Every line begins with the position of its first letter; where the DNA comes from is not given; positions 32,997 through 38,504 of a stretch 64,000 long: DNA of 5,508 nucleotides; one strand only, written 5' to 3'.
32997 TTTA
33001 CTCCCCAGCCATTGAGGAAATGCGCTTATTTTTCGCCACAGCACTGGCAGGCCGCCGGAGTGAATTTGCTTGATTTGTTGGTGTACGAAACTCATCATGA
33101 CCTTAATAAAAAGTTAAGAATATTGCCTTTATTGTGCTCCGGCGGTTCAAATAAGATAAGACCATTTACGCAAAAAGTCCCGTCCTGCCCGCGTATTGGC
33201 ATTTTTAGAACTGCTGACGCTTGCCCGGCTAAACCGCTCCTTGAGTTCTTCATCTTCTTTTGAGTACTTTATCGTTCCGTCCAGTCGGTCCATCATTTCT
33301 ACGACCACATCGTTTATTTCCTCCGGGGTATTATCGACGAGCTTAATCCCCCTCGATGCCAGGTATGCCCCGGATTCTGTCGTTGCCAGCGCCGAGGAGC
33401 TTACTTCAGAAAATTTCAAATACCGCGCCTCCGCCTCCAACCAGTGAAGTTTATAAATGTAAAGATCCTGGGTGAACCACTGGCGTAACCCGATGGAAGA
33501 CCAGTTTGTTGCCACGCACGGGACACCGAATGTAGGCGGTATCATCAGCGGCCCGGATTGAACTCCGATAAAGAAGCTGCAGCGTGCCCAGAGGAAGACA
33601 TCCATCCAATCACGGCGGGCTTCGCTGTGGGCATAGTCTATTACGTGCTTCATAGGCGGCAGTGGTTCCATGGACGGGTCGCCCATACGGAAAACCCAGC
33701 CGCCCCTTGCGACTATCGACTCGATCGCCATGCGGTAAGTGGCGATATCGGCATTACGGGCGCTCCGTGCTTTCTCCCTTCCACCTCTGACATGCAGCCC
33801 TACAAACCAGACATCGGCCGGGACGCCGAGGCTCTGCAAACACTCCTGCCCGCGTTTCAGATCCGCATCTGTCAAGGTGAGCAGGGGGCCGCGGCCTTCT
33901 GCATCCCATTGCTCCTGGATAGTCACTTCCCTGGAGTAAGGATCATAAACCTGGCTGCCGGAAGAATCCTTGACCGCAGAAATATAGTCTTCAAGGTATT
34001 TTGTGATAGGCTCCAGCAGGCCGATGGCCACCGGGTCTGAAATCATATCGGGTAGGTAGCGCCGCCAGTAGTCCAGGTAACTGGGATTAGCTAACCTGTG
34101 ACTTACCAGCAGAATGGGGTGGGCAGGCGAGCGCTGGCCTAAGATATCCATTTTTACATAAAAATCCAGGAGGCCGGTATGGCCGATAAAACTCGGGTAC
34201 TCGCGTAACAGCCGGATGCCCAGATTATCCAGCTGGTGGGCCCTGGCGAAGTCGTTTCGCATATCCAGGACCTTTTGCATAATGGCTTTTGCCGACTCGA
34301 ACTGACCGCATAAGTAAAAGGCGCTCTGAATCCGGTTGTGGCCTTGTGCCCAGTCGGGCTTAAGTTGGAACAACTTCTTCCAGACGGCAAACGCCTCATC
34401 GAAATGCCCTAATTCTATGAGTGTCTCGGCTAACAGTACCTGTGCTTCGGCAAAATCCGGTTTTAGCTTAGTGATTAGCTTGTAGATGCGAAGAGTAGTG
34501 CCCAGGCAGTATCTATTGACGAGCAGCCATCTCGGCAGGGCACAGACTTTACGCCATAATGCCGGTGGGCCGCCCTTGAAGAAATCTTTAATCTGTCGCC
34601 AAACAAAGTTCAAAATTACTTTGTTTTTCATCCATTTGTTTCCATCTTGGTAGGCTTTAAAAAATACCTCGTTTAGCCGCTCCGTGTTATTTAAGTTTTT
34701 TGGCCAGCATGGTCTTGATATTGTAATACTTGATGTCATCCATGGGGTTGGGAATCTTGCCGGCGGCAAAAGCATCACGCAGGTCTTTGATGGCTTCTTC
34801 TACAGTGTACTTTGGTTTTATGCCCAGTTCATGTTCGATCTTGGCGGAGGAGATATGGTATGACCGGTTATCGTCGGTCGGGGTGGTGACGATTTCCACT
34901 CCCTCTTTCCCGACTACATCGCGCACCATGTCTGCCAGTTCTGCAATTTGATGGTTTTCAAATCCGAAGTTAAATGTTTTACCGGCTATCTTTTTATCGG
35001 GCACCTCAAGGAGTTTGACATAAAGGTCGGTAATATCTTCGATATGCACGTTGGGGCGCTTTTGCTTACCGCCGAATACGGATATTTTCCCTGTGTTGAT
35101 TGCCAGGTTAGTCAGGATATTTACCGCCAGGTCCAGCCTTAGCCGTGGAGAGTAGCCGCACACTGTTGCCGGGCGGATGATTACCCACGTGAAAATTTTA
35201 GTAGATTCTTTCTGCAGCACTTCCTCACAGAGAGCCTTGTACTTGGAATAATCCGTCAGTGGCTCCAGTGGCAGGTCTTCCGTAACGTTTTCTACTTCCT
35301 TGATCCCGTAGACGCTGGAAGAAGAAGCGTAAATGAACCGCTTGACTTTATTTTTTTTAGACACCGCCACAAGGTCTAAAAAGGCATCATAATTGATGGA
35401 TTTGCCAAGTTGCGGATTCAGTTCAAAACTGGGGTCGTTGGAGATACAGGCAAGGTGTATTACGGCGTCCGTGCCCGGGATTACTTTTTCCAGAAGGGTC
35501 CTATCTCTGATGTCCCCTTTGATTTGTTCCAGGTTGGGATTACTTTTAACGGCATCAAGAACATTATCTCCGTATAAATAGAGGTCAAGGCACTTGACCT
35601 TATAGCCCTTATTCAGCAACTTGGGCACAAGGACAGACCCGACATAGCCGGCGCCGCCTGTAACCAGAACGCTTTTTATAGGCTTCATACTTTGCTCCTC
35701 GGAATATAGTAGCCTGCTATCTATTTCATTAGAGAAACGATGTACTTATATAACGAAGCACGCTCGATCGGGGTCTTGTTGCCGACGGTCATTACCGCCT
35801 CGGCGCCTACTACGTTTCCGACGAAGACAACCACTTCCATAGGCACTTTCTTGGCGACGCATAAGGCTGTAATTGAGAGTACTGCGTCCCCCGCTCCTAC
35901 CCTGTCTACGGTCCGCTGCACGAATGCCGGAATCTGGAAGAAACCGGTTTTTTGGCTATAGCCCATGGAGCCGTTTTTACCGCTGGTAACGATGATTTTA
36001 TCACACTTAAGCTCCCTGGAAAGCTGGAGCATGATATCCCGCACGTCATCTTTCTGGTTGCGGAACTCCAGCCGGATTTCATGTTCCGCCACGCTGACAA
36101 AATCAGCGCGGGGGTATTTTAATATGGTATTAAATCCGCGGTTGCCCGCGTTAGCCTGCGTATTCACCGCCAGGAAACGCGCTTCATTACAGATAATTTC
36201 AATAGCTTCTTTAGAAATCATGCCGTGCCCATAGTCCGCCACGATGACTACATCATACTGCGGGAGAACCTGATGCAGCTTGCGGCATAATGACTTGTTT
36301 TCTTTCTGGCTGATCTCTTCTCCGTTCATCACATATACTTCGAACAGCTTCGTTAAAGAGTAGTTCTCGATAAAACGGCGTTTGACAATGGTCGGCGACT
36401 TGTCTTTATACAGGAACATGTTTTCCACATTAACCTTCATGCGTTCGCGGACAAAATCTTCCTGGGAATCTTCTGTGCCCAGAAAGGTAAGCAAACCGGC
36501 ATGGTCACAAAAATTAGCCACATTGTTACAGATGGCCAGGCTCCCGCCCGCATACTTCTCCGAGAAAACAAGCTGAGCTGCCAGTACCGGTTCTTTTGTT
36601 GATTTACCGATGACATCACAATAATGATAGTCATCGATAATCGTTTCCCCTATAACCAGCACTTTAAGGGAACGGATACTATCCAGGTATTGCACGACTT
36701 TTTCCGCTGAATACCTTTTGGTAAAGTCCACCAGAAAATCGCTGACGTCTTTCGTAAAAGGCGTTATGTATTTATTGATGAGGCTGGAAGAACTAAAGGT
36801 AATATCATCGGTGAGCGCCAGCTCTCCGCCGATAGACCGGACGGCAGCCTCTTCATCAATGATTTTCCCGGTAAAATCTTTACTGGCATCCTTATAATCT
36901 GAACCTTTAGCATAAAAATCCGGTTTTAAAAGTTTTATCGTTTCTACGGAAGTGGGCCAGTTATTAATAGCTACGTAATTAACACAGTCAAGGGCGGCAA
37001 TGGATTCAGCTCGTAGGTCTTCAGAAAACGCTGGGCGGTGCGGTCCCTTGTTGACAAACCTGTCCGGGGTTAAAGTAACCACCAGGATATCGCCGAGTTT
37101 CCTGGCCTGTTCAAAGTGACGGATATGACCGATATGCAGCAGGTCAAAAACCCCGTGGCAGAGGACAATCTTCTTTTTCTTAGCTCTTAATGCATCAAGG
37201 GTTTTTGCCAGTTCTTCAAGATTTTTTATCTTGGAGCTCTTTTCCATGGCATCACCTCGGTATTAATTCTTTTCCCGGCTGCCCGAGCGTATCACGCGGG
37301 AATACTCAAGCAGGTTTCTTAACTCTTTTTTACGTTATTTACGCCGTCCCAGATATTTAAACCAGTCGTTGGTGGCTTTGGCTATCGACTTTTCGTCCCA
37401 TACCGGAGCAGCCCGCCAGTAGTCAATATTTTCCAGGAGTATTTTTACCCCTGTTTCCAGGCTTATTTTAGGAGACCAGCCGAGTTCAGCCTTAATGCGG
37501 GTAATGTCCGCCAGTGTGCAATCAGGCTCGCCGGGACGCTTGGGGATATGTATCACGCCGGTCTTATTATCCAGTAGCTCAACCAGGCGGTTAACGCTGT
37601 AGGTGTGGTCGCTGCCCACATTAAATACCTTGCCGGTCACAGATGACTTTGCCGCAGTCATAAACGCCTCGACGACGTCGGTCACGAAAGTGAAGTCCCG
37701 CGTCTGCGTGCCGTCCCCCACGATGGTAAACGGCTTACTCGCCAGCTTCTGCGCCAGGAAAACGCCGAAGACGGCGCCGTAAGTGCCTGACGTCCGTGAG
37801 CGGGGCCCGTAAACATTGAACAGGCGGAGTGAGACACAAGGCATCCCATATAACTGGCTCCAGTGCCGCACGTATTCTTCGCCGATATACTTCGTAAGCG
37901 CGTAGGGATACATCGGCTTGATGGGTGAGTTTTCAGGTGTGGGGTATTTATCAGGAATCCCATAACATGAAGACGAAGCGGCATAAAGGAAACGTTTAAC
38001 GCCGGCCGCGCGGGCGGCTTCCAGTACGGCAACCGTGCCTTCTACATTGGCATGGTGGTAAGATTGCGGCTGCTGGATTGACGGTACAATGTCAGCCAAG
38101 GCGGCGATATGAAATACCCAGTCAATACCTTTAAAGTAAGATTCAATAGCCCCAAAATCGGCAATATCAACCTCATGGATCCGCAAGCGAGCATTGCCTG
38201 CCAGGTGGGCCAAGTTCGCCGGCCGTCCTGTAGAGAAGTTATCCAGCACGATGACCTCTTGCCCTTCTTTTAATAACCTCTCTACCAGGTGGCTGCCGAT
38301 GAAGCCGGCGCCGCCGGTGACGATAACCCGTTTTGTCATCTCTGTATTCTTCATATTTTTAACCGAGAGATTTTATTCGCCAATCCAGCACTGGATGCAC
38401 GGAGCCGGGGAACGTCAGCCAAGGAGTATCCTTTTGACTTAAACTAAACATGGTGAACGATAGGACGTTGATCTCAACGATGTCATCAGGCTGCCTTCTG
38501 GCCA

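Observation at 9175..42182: Two complementary halves of a tRNA-Arg(CCT) gene lie 33 kb apart, break at the same 3 nt of the anticodon loop, and bracket an intact copy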

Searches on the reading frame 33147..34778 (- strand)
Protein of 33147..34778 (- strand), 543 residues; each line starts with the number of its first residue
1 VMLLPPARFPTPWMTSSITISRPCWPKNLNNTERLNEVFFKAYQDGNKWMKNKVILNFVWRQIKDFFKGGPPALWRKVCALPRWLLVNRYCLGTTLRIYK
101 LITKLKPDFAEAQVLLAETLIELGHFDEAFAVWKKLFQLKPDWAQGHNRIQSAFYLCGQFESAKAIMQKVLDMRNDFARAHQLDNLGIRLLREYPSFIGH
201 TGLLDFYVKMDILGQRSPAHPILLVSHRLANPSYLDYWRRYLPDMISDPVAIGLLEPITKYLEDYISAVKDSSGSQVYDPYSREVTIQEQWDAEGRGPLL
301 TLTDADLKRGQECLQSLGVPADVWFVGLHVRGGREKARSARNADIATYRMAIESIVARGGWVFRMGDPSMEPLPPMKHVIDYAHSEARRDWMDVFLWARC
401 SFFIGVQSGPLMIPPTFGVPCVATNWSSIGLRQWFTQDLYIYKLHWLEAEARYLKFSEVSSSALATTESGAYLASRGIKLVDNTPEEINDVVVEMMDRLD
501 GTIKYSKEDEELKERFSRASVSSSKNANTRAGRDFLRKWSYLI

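Call 45: search_protein_families(library=pfam, proteins=[window:33147-34778:-], max_evalue=0.00001)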
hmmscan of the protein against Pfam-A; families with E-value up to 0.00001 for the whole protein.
window:33147-34778:- (543 aa): 1 family
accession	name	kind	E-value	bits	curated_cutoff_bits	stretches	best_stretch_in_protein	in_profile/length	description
PF14559.12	TPR_19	-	4.6e-07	30.5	25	0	97-145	12-60/68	Tetratricopeptide repeat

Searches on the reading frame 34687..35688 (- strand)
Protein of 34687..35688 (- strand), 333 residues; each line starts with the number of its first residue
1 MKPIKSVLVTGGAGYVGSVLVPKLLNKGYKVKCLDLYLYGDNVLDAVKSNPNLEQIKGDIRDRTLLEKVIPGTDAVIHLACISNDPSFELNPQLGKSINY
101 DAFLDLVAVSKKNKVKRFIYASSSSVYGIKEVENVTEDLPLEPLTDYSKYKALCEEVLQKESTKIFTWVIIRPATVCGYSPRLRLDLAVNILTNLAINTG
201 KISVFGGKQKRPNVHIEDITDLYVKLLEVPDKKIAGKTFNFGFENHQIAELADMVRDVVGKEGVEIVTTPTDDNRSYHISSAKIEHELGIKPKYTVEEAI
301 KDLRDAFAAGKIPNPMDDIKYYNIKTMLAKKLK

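Call 45: search_protein_families(library=pfam, proteins=[window:34687-35688:-], max_evalue=0.00001)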
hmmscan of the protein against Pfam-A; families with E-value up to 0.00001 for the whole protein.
window:34687-35688:- (333 aa): 8 families
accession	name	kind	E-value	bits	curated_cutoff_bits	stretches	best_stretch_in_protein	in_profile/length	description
PF01370.27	Epimerase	-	5.3e-38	131.2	20.9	1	7-242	1-240/240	NAD dependent epimerase/dehydratase family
PF16363.11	GDP_Man_Dehyd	-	7.9e-30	104.9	27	1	8-302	1-331/332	GDP-mannose 4,6 dehydratase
PF01073.25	3Beta_HSD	-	4.6e-20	72.2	22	1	8-195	1-200/280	3-beta hydroxysteroid dehydrogenase/isomerase family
PF13460.12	NAD_binding_10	-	7.5e-15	55.7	27.2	1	11-175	1-145/184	NAD(P)H-binding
PF04321.23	RmlD_sub_bind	-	4.5e-14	52.6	27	1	6-272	2-244/287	RmlD substrate binding domain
PF05368.20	NmrA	-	9.4e-11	42.3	27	1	5-262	3-237/298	NmrA-like family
PF02719.21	Polysacc_synt_2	-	4.2e-09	36.5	20.2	1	7-123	1-128/293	Polysaccharide biosynthesis protein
PF07993.18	NAD_binding_4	-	1e-08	35.1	20.1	1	9-180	1-211/258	Male sterility protein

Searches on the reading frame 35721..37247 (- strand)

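Call 45: search_protein_families(library=pfam, proteins=[window:35721-37247:-], max_evalue=0.00001)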
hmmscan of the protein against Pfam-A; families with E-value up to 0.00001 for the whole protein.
window:35721-37247:- (508 aa): 2 families
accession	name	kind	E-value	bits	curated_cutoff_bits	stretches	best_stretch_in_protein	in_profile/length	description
PF00294.29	PfkB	-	1.5e-19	71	25.8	1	195-494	3-299/302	pfkB family carbohydrate kinase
PF01467.32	CTP_transf_like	-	2.5e-16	60.5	21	1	30-157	2-130/133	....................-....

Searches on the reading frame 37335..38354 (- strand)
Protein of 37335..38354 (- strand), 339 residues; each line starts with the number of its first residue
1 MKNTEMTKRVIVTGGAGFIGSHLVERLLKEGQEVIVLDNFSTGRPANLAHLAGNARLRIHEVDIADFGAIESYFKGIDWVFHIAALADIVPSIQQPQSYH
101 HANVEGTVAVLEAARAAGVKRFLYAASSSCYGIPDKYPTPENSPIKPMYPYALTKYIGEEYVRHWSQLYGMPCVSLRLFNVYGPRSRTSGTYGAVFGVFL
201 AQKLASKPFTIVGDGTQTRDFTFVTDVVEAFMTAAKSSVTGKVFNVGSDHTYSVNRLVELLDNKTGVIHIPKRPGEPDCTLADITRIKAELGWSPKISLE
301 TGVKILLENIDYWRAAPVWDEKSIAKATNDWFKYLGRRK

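Call 47: search_protein_families(library=pfam, proteins=[window:37335-38354:-], max_evalue=0.01)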
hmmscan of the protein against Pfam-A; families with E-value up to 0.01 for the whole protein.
window:37335-38354:- (339 aa): 11 families
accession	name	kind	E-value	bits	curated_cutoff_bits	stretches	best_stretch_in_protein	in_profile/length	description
PF01370.27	Epimerase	-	1.7e-66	224.5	20.9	1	10-247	1-240/240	NAD dependent epimerase/dehydratase family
PF16363.11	GDP_Man_Dehyd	-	3e-63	214.7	27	1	11-304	1-330/332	GDP-mannose 4,6 dehydratase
PF01073.25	3Beta_HSD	-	8.1e-27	94.4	22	1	11-237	1-231/280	3-beta hydroxysteroid dehydrogenase/isomerase family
PF13460.12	NAD_binding_10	-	2.6e-14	53.9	27.2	1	14-164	1-133/184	NAD(P)H-binding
PF02719.21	Polysacc_synt_2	-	4.9e-14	52.6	20.2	1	10-261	1-243/293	Polysaccharide biosynthesis protein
PF07993.18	NAD_binding_4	-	6.3e-14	52.2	20.1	2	73-193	85-218/258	Male sterility protein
PF04321.23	RmlD_sub_bind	-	4.3e-13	49.4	27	1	9-240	2-202/287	RmlD substrate binding domain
PF05368.20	NmrA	-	2.9e-09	37.4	27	1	6-130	1-110/298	NmrA-like family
PF00106.31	adh_short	-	1.2e-05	25.3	26.6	1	8-77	1-71/195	short chain dehydrogenase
PF08659.16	KR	-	0.00039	20.8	22.6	1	10-124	3-133/180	KR domain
PF03435.24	Sacchrp_dh_NADP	-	0.0015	19.3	25.1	1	15-82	5-74/129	Saccharopine dehydrogenase NADP binding domain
